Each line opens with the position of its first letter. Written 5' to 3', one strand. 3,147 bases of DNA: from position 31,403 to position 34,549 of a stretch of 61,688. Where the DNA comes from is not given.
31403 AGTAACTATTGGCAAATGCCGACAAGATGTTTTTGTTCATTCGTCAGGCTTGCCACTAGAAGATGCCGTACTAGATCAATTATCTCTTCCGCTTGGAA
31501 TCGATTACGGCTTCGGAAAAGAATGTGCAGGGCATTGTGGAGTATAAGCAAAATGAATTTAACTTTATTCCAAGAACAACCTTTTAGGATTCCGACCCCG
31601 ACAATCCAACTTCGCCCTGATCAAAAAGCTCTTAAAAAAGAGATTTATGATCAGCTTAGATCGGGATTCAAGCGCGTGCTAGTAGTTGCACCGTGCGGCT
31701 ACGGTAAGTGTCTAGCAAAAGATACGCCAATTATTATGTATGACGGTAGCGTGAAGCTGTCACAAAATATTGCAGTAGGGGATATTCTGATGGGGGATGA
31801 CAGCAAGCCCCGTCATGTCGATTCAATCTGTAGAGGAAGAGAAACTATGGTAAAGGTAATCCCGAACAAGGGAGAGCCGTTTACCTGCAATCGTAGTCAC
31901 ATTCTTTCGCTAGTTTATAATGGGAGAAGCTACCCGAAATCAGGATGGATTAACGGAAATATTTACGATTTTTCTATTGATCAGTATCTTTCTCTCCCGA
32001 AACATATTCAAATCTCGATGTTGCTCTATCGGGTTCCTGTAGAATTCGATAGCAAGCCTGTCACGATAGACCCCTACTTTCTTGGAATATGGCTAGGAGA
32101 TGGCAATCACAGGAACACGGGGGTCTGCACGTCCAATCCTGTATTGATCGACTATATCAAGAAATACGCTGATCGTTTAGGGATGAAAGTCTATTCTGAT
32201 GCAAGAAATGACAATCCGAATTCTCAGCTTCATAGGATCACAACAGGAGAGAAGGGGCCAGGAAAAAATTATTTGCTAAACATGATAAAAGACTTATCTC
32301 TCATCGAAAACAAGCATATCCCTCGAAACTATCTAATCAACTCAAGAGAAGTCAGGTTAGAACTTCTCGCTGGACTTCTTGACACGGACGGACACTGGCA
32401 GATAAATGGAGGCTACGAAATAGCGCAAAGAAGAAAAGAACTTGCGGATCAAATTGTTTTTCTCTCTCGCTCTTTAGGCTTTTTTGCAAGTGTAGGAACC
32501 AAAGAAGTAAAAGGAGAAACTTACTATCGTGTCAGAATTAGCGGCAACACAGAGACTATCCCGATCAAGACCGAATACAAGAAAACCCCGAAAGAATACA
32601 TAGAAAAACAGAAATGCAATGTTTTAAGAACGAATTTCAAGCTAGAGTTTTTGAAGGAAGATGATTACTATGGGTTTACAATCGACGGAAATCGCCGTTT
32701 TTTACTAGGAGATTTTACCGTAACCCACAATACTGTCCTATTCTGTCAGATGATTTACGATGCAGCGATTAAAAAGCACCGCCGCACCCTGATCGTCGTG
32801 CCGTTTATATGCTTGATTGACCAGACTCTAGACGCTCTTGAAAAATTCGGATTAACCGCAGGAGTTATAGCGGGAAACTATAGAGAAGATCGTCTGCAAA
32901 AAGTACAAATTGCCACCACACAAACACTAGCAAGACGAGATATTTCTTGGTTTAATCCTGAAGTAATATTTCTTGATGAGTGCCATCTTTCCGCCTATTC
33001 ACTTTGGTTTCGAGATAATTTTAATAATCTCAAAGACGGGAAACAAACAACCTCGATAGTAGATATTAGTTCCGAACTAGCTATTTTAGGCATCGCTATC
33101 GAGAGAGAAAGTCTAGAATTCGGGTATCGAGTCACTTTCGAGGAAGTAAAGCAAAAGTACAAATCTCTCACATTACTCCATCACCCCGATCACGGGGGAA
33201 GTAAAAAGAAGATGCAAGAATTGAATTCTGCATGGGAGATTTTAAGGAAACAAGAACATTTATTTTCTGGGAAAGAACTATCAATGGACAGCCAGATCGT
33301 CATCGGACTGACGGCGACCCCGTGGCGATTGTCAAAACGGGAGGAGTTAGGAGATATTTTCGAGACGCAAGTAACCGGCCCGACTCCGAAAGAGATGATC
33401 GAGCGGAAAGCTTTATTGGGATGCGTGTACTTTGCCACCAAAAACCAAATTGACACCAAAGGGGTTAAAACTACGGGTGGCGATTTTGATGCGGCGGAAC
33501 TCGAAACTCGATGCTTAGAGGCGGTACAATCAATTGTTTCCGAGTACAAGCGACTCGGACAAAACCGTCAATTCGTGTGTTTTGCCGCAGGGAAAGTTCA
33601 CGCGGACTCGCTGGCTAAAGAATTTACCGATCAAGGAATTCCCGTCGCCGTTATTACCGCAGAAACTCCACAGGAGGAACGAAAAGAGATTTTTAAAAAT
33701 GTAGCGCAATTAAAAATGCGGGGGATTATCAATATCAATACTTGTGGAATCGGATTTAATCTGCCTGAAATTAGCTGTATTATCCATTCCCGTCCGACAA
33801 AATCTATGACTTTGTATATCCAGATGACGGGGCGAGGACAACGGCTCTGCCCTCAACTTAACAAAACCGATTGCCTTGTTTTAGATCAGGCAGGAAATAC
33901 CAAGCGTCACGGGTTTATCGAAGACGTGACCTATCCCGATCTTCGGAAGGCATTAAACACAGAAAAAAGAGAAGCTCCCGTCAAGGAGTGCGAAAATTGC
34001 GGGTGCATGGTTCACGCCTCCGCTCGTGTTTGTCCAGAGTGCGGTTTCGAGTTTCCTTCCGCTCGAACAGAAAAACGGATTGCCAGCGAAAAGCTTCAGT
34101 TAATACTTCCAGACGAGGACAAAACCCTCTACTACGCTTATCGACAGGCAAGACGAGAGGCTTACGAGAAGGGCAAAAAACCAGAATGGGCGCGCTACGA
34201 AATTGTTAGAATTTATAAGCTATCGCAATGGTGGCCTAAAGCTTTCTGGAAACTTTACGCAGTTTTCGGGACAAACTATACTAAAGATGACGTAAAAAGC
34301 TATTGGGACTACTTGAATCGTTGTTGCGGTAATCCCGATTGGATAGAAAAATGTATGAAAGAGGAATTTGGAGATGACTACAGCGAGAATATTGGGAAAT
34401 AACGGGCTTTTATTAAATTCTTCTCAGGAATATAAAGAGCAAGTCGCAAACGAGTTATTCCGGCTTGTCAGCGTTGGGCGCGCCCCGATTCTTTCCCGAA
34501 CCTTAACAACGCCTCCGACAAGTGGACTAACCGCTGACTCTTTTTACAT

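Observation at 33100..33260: J-domain (HPD) inserted into the core of an SF2 helicase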

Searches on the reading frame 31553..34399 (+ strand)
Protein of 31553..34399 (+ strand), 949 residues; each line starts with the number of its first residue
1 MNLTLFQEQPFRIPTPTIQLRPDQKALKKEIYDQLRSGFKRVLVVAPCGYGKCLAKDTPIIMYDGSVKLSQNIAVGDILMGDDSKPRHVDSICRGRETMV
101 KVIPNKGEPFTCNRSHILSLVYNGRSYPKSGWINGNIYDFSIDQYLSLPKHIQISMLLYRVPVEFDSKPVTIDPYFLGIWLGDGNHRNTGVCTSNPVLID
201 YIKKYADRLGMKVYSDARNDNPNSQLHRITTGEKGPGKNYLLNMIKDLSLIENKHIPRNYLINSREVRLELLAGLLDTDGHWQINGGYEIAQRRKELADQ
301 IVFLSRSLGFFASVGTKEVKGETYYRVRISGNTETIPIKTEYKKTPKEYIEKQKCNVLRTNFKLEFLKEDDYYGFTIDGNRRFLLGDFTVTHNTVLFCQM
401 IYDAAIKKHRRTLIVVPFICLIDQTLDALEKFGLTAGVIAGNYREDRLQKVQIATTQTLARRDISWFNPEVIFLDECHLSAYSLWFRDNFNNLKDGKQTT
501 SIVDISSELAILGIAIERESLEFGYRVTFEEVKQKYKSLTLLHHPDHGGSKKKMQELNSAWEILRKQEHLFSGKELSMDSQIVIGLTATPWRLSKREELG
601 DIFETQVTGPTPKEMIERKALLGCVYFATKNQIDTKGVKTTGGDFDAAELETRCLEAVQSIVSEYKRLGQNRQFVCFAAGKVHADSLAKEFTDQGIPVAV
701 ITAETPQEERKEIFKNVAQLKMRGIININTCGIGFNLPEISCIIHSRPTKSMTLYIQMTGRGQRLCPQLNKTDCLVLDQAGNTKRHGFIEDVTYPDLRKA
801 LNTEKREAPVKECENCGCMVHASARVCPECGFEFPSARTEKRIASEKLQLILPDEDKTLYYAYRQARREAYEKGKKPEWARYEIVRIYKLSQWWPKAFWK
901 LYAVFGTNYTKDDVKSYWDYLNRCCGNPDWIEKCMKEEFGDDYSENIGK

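Call 3: search_protein_families(library=pfam, proteins=[window:31553-34399:+], max_evalue=1)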
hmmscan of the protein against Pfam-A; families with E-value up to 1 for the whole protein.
window:31553-34399:+ (949 aa): 14 families
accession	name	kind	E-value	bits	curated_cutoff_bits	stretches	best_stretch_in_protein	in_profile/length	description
PF05203.21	Hom_end_hint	-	1.7e-19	71.1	32.1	2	53-121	1-78/228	Hom_end-associated Hint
PF00271.37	Helicase_C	-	1.1e-15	58.2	23.5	1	667-764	11-108/110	Helicase conserved C-terminal domain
PF04851.21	ResIII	-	5.9e-12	46.2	22.5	2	394-493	37-146/164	Type III restriction enzyme, res subunit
PF05204.19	Hom_end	-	8.4e-11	42.4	21.1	2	256-332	2-87/110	Homing endonuclease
PF14528.11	LAGLIDADG_3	-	5.7e-09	36.5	22.5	1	266-332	1-71/82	LAGLIDADG-like domain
PF00226.36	DnaJ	-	2.7e-06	27.8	27.8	1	527-568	12-57/63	DnaJ domain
PF00270.35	DEAD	-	2.1e-05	24.8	26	1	394-492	28-140/167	DEAD/DEAH box helicase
PF12773.13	DZR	-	0.0062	17.1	27.3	1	810-831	24-45/45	Double zinc ribbon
PF17032.10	Zn_ribbon_15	-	0.01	17.1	28.9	1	803-831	51-73/73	zinc-ribbon family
PF10571.15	UPF0547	-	0.016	15.7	29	1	811-836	1-26/26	Uncharacterised protein family UPF0547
PF01783.29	Ribosomal_L32p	-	0.039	14.6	21.3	1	809-832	25-47/56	Ribosomal L32p protein family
PF13248.11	Zn_ribbon_3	-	0.041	13.8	27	1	811-831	3-23/26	zinc-ribbon domain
PF10146.14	zf-C4H2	-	0.084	13.8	34.5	1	798-830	195-225/240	Zinc finger-containing protein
PF13240.11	Zn_Ribbon_1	-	0.22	11.8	25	1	813-833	2-22/23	zinc-ribbon domain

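Call 72: list_cluster_members(proteins=[window:31553-34399:+, P0037, P0022, P0034, P0021])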
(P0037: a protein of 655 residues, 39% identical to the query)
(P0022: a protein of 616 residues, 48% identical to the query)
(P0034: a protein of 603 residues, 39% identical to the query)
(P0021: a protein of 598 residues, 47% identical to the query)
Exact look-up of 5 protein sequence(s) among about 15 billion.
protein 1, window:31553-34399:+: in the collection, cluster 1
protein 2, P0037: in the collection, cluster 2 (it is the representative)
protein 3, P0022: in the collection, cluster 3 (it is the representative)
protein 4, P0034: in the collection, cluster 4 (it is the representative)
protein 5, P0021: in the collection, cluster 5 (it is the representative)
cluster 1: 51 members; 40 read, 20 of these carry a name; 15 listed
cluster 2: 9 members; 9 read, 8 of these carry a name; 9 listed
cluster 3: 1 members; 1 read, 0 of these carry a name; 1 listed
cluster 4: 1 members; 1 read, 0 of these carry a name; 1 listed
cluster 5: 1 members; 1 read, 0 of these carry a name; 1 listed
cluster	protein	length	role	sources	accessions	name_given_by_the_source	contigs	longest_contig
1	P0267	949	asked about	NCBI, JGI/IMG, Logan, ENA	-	superfamily II DNA or RNA helicase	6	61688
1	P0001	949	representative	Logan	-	-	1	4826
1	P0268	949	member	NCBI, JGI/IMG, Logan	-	superfamily II DNA or RNA helicase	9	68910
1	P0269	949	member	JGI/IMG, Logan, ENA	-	superfamily II DNA or RNA helicase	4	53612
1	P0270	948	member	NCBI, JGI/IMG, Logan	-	superfamily II DNA or RNA helicase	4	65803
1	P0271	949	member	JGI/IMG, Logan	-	superfamily II DNA or RNA helicase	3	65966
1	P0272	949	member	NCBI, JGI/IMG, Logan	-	superfamily II DNA or RNA helicase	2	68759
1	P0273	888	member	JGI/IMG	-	superfamily II DNA or RNA helicase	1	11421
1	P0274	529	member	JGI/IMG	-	superfamily II DNA or RNA helicase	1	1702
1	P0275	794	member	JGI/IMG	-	superfamily II DNA or RNA helicase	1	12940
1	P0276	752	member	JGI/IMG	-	superfamily II DNA or RNA helicase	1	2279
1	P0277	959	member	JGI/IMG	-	superfamily II DNA or RNA helicase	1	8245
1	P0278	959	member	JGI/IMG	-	superfamily II DNA or RNA helicase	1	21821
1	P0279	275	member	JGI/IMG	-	superfamily II DNA or RNA helicase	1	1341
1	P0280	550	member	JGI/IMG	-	superfamily II DNA or RNA helicase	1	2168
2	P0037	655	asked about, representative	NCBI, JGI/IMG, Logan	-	superfamily II DNA or RNA helicase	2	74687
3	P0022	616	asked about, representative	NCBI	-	-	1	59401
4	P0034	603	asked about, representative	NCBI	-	-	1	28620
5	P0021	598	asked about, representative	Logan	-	-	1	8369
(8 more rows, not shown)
